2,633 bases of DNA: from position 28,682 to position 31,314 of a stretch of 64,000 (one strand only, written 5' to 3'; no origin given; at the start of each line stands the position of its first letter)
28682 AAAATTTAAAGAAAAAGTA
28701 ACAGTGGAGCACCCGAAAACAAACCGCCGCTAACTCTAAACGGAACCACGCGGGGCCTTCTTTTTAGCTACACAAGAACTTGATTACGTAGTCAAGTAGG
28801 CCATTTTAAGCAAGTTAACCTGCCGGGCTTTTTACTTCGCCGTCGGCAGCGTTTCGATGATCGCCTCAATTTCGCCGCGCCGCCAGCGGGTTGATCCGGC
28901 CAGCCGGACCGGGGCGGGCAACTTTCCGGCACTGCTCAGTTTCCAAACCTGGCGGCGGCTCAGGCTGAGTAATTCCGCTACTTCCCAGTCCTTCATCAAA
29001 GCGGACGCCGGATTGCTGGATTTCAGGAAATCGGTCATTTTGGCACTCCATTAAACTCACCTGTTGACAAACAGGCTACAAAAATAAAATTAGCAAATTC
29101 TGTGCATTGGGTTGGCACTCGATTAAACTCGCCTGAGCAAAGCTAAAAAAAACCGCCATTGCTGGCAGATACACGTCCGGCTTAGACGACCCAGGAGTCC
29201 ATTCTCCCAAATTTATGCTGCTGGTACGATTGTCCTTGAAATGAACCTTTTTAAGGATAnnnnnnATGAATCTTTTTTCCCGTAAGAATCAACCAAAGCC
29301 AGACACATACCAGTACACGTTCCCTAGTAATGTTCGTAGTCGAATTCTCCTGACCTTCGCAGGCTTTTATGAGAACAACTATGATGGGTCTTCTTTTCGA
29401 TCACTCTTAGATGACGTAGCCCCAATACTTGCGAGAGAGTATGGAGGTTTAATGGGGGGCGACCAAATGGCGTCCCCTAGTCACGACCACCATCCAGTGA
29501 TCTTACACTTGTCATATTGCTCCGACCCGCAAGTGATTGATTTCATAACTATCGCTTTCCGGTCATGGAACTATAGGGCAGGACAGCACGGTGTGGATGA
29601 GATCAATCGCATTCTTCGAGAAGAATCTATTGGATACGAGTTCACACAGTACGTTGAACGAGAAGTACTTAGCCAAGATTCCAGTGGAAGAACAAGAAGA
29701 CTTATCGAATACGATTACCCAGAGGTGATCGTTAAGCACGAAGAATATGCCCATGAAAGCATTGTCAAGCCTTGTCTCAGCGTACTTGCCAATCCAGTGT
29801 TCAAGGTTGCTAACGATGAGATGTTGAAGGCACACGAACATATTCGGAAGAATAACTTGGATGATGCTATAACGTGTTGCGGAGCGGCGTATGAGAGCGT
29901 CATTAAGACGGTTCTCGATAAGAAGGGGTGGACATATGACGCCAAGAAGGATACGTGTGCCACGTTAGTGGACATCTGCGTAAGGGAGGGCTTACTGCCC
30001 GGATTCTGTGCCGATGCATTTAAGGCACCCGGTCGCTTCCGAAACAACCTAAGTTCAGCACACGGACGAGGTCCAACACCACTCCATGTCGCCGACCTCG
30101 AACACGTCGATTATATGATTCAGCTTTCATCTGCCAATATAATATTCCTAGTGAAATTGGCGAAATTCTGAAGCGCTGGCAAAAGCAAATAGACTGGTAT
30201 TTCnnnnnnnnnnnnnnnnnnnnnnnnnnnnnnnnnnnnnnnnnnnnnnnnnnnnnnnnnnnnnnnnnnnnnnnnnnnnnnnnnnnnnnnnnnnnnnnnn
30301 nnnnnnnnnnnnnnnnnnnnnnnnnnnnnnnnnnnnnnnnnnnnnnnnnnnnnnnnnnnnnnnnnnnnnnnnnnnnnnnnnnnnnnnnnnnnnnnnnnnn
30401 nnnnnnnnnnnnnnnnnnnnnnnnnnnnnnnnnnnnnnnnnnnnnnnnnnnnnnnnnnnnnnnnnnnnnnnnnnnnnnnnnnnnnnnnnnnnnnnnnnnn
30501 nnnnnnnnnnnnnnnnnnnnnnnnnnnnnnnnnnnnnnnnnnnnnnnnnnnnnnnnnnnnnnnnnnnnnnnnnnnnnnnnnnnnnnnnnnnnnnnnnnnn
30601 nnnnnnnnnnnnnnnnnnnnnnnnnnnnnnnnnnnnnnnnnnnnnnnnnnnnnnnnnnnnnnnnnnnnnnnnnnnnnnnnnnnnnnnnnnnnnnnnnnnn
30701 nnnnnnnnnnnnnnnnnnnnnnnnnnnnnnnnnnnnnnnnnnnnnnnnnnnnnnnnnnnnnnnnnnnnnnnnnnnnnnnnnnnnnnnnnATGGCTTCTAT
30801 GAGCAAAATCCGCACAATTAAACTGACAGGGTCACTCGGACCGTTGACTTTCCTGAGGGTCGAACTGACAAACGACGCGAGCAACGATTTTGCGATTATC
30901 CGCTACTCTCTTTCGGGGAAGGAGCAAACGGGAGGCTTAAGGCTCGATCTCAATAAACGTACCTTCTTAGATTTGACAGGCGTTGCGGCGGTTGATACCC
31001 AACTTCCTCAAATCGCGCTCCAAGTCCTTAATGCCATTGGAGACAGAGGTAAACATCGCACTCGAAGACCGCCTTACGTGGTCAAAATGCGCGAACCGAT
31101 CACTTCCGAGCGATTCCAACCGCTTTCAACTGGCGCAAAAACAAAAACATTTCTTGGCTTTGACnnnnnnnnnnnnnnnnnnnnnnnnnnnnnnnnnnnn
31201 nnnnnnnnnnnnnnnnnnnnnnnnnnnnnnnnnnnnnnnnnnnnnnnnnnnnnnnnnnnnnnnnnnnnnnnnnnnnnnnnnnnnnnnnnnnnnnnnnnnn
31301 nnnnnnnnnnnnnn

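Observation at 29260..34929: Plus-strand three-gene block: HEPN-like protein, ART-like protein, then an Avs-like STAND NTPase with Mrr-type N-terminus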

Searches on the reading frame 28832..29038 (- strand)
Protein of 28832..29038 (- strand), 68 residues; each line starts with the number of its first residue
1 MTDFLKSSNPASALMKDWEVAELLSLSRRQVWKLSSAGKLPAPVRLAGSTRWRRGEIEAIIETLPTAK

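Call 13: search_protein_families(library=pfam, proteins=[window:28832-29038:-], max_evalue=0.01)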
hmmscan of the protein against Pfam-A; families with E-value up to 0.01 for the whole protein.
window:28832-29038:- (68 aa): 3 families
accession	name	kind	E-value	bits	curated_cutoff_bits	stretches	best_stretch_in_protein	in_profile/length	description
PF12728.13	HTH_17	-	1.4e-07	32.1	27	1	19-63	6-49/51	Helix-turn-helix domain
PF05930.18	Phage_AlpA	-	0.00091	19.5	21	1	15-58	4-48/51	Prophage CP4-57 regulatory protein (AlpA)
PF00376.29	MerR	-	0.0021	18.3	28.2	1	19-51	4-36/38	MerR family regulatory protein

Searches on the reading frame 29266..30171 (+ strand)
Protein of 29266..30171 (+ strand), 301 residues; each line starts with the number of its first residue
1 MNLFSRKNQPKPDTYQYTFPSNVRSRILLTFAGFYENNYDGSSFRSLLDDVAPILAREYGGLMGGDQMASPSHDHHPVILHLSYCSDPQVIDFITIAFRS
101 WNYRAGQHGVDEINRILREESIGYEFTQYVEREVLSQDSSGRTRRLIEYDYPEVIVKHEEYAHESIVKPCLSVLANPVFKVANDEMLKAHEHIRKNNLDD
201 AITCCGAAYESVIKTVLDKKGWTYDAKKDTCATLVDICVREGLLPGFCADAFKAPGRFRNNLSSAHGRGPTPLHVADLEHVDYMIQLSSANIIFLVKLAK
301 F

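Call 6: search_protein_families(library=pfam, proteins=[window:29266-30171:+], max_evalue=1)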
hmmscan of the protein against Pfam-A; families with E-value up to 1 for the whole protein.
window:29266-30171:+ (301 aa): 3 families
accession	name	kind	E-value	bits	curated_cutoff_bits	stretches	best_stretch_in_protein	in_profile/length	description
PF22809.1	DUF7014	-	1.5e-11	44.8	27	1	180-297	10-132/137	Domain of unknown function (DUF7014)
PF18863.6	AbiJ_NTD4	-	3.3e-10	41.1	34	1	2-127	1-130/152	AbiJ N-terminal domain 4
PF09570.16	RE_SinI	-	0.099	12.3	22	1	169-224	77-130/218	SinI restriction endonuclease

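Call 7: search_protein_families(library=padloc, proteins=[window:29266-30171:+], max_evalue=1)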
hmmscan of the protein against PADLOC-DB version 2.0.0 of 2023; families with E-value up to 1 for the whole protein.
window:29266-30171:+ (301 aa): 2 families
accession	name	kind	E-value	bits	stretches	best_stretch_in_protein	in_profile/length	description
PDLC02770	SspC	-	0.034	10.2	1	178-237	579-638/1047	SspC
PDLC00768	Cyclase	-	0.069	9.9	1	208-234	115-141/380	oligonucleotide-cyclase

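Call 8: search_protein_families(library=ncbifam, proteins=[window:29266-30171:+], max_evalue=1)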
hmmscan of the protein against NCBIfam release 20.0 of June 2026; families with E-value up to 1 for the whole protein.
window:29266-30171:+ (301 aa): 1 family
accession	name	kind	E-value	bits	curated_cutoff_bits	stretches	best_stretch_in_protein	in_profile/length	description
NF046078.1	STM4504_CBY0614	subfamily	6.3e-32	111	150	2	152-297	131-281/281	STM4504/CBY_0614 family protein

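Call 54: search_solved_structures(query=window:29266-30171:+, max_evalue=1)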
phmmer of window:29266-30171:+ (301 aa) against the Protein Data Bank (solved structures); distinct sequences matched with E-value up to 1: 2.
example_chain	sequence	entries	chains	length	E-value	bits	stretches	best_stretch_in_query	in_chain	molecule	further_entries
4qpv_A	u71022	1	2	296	0.2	14.2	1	97-144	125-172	Uncharacterized protein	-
5c1f_A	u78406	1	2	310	0.44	13.1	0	192-237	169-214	Septation protein imp2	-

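Call 69: search_dna_similar(query=window:29266-30171:+, collection=plasmids, mode=protein, max_rows=25, max_evalue=0.001)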
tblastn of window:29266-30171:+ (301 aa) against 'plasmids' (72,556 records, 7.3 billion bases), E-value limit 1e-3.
Records with a match: 334; places in all: 335; records where one place covers at least 80% of the query: 324.
Best place of each record, by identity: <60% 334.
By first word of the organism name: Escherichia 287; Salmonella 18; Klebsiella 11; Zymomonas 4; Exiguobacterium 2; Shigella 2; Acinetobacter 2; Methylobacterium 1; Bacillus 1; Azospirillum 1; and 5 more.
By predicted mobility (MOB-suite, as given by PLSDB): conjugative 298; mobilizable 21; non-mobilizable 15.
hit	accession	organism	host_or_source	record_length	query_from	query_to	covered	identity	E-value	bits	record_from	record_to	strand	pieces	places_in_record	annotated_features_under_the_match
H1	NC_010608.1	Exiguobacterium arabatum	air sample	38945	1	298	99%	28.2%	1e-19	96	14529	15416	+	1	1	STM4504/CBY_0614 family protein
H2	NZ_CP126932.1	Escherichia coli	Gallus gallus,liver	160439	1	300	100%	27.2%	5e-23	106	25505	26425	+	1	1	STM4504/CBY_0614 family protein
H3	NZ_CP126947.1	Escherichia coli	Gallus gallus,Liver and spleen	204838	1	300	100%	27.2%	5e-23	106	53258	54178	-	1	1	STM4504/CBY_0614 family protein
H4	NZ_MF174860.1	Escherichia coli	feces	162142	1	300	100%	27.2%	6e-23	105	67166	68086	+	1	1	STM4504/CBY_0614 family protein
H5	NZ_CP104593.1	Escherichia coli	Homo sapiens,blood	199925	1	300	100%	27.2%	6e-23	105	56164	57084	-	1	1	STM4504/CBY_0614 family protein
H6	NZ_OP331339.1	Escherichia coli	-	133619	1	300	100%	27.2%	6e-23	105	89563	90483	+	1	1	STM4504/CBY_0614 family protein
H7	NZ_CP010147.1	Escherichia coli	dog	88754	1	300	100%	27.2%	8e-23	105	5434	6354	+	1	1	STM4504/CBY_0614 family protein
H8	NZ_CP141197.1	Escherichia coli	Homo sapiens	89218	1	300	100%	27.2%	8e-23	105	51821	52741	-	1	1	STM4504/CBY_0614 family protein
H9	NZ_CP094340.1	Escherichia coli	cerebrospinal fluid,cerebrospinal fluid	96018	1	300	100%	27.2%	8e-23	105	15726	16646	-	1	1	STM4504/CBY_0614 family protein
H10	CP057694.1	Escherichia coli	culture,Pooled pig faecal samples ...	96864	1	300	100%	27.2%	8e-23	105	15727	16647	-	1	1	hypothetical protein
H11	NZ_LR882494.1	Escherichia coli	Vulpes vulpes,red fox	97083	1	300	100%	27.2%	8e-23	105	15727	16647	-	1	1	STM4504/CBY_0614 family protein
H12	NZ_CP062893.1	Escherichia coli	Sus scrofa domesticus,feces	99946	1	300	100%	27.2%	8e-23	105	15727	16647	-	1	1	STM4504/CBY_0614 family protein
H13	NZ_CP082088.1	Escherichia coli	Homo sapiens,blood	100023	1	300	100%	27.2%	8e-23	105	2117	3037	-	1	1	STM4504/CBY_0614 family protein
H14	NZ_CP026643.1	Escherichia coli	chicken meat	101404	1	300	100%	27.2%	8e-23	105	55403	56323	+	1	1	STM4504/CBY_0614 family protein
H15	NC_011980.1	Escherichia coli chi7122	-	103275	1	300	100%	27.2%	8e-23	105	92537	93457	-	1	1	STM4504/CBY_0614 family protein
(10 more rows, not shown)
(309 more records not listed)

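Call 72: get_annotated_region(hit=H15, flank=4000)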
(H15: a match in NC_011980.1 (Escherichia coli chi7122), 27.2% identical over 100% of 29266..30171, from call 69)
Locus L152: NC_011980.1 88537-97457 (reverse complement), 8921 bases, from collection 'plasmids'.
description: Escherichia coli chi7122 plasmid pAPEC-1, complete sequence
organism: Escherichia coli chi7122 (NCBI taxid 475609)
taxonomy: Bacteria; Pseudomonadota; Gammaproteobacteria; Enterobacterales; Enterobacteriaceae; Escherichia; Escherichia coli; Escherichia coli chi7122
host: -; source: -; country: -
typing (MOB-suite, as given by PLSDB): conjugative; replicon IncFIB,IncFIC,rep_cluster_2244; relaxase MOBF,MOBP; mating-pair formation MPF_F
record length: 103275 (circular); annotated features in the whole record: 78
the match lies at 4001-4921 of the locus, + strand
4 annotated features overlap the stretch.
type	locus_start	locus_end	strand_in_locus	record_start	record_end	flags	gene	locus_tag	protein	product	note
CDS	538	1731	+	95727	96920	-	-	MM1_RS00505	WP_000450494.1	GTP-binding protein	-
CDS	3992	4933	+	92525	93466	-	-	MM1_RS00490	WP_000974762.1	STM4504/CBY_0614 family protein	-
CDS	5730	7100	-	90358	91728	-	-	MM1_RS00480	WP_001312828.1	efflux transporter outer membrane subunit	GO:0006810 - transport [Evidence IEA]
CDS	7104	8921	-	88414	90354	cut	-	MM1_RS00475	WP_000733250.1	MacB family efflux pump subunit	-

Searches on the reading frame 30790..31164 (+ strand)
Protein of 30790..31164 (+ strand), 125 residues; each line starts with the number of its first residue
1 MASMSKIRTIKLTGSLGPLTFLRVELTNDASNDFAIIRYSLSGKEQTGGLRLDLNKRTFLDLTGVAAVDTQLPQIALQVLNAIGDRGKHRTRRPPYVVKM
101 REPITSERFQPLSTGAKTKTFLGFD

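Call 38: find_homologous_proteins(query=window:30790-31164:+, max_evalue=0.001)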
Query window:30790-31164:+: 3 candidates shared short words with the query, none scored E <= 0.001.

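Call 41: find_homologous_proteins(query=A2, max_evalue=0.001)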
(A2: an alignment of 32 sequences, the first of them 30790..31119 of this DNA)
Query A2 (32 sequences) (110 aa, profile of the alignment): 133 proteins with E <= 0.001 among 1158 candidates; the best 120 are listed.
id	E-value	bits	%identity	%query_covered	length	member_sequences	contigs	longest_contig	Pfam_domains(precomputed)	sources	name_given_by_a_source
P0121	3.2e-26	109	52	39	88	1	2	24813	-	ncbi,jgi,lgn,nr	ncbi:MAG: hypothetical protein E3J21_08690 [Anaerolineales bacterium]|nr:MAG: hypothetical protein E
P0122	7.3e-26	108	26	74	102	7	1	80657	-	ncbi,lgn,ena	-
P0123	1.1e-25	107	31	60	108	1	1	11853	-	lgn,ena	-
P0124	1.2e-25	107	27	78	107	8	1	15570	-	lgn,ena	-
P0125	2.0e-25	106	27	75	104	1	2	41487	-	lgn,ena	-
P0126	2.2e-25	106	37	39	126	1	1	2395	-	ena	-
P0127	2.5e-25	106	31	50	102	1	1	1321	-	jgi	-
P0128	3.2e-25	106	31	51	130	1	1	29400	-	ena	-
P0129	3.4e-25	106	37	51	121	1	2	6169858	-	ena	-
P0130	4.7e-25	105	-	-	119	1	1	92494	-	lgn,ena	-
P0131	6.1e-25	105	-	-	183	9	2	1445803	-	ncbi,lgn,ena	-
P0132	7.1e-25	105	35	39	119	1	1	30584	-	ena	-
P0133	7.5e-25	105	-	-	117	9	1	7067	-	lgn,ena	-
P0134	9.4e-25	104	28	73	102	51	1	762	-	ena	-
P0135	1.0e-24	104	32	61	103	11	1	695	-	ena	-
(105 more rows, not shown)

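Call 47: predict_structure(alignment_id=A3)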
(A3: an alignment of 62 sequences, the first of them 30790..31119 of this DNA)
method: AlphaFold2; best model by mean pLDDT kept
length: 110 residues; sequences in the alignment: 62
mean_pLDDT: 68.3   pTM: 0.57
mean pLDDT of the five models: 68.3, 67.2, 67.1, 67.0, 66.2
residues with pLDDT >= 90: 0; 70-90: 63; 50-70: 23; < 50: 24
segments of 3 or more residues with pLDDT < 50: 91-110
pLDDT, mean of each block of 10 residues (from residue 1): 64 80 79 82 86 83 64 76 60 41 39
secondary structure, 60 per line:
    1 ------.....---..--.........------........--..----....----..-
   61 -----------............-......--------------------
elements in order: E7-11 E19-27 E34-41 E50-53 H72-83 H85-90

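Call 51: fold_search(model_id=the predicted structure, library=pdb)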
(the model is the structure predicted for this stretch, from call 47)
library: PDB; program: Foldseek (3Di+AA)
matches with E <= 10: 139; with E <= 0.001: 0
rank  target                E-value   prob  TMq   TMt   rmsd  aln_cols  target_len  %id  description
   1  7yfz_h                4.6e-01  0.13  0.20  0.21   9.0        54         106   17  Cyanophage Pam3 baseplate proteins (released 2023-01-18)
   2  1u3h_D                5.2e-01  0.15  0.31  0.21  14.3       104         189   12  Crystal structure of mouse TCR 172.10 complexed with MHC class II I-Au molecule at 2.4 A (released 2005-05-17)
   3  3zm2                  1.2e+00  0.05  0.20  0.10  13.1        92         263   15  Catalytic domain of human SHP2 (released 2014-04-23)
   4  9l1l_B                1.3e+00  0.10  0.29  0.22   7.8        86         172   13  Structure of anti-HEL AiTab (released 2026-02-18)
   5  7z50_B                1.4e+00  0.12  0.32  0.24  12.7        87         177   15  Structure of the highly diabetogenic 4.1-T cell receptor targeting a hybrid insulin peptide bound to I-Ag7. (released 2022-07-20)
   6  6bp6_B                1.8e+00  0.02  0.15  0.19  17.8        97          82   12  Crystal structure of Commd9 COMM domain (released 2018-08-15)
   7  2pxy_D                2.0e+00  0.08  0.31  0.22  13.8       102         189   12  Crystal structures of immune receptor complexes (released 2007-10-09)
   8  4has_A                2.1e+00  0.08  0.22  0.23   7.9        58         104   10  Crystal structure of PX domain of human sorting nexin SNX27 (released 2013-04-24)
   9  7z50_D                2.4e+00  0.09  0.32  0.24  12.7        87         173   15  Structure of the highly diabetogenic 4.1-T cell receptor targeting a hybrid insulin peptide bound to I-Ag7. (released 2022-07-20)
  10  4q63                  2.6e+00  0.06  0.25  0.28   9.7        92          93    9  Crystal Structure of Legionella Uncharacterized Protein Lpg0364 (released 2014-05-07)
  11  8env_G                2.7e+00  0.05  0.19  0.20   7.9        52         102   19  In situ cryo-EM structure of Pseudomonas phage E217 tail baseplate in C6 map (released 2023-07-26)
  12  8gm8_E                2.9e+00  0.08  0.29  0.19   4.9        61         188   13  Crystal structure of shark nonclassical MHC CLASS I, UFA (released 2024-11-27)
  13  4f2m_E                2.9e+00  0.01  0.14  0.11  11.8        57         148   16  Crystal structure of a TGEV coronavirus Spike fragment in complex with the TGEV neutralizing monoclonal antibody 1AF10 (released 2012-08-22)
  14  6d7k_H                3.1e+00  0.06  0.22  0.29  10.2        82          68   10  Complex structure of Methane monooxygenase hydroxylase in complex with inhibitory subunit (released 2019-06-26)
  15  8rzf                  3.1e+00  0.02  0.19  0.07  13.6       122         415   19  RNase W from Sulfolobus acidocaldarius (released 2024-11-06)
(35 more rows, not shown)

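Call 67: find_related_loci(query=A4, collection=metagenome_contigs, flank=6000)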
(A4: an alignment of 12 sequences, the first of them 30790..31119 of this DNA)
Query A4 (110 aa) in metagenome_contigs; peptide patterns used: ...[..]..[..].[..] (x = any residue, [..] = any of these).
85 stretches matched a pattern; 62 encode a relative of the query (tblastn E <= 1e-3); 62 distinct loci.
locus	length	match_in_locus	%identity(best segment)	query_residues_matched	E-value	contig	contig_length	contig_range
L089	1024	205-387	55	4-61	2e-15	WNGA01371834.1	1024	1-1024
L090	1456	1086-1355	42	1-88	2e-14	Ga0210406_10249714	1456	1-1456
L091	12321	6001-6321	42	6-103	1e-13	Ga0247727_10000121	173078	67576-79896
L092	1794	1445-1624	51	2-61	2e-13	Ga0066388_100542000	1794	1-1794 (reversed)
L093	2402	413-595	51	4-61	1e-13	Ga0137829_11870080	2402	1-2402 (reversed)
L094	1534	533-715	52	4-61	1e-13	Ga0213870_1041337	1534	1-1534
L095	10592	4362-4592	45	7-81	3e-13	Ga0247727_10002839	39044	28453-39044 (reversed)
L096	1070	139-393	36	3-84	6e-13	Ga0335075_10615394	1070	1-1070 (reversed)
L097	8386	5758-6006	37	4-84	9e-13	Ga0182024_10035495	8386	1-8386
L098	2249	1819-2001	48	4-61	1e-12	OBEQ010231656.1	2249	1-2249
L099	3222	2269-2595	38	6-104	8e-12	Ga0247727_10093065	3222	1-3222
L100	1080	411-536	63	19-61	1e-11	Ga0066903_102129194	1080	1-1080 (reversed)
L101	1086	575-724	53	11-61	3e-11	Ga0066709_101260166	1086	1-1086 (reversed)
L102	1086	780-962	46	4-61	4e-11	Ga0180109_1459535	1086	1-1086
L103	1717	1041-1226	47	4-61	1e-10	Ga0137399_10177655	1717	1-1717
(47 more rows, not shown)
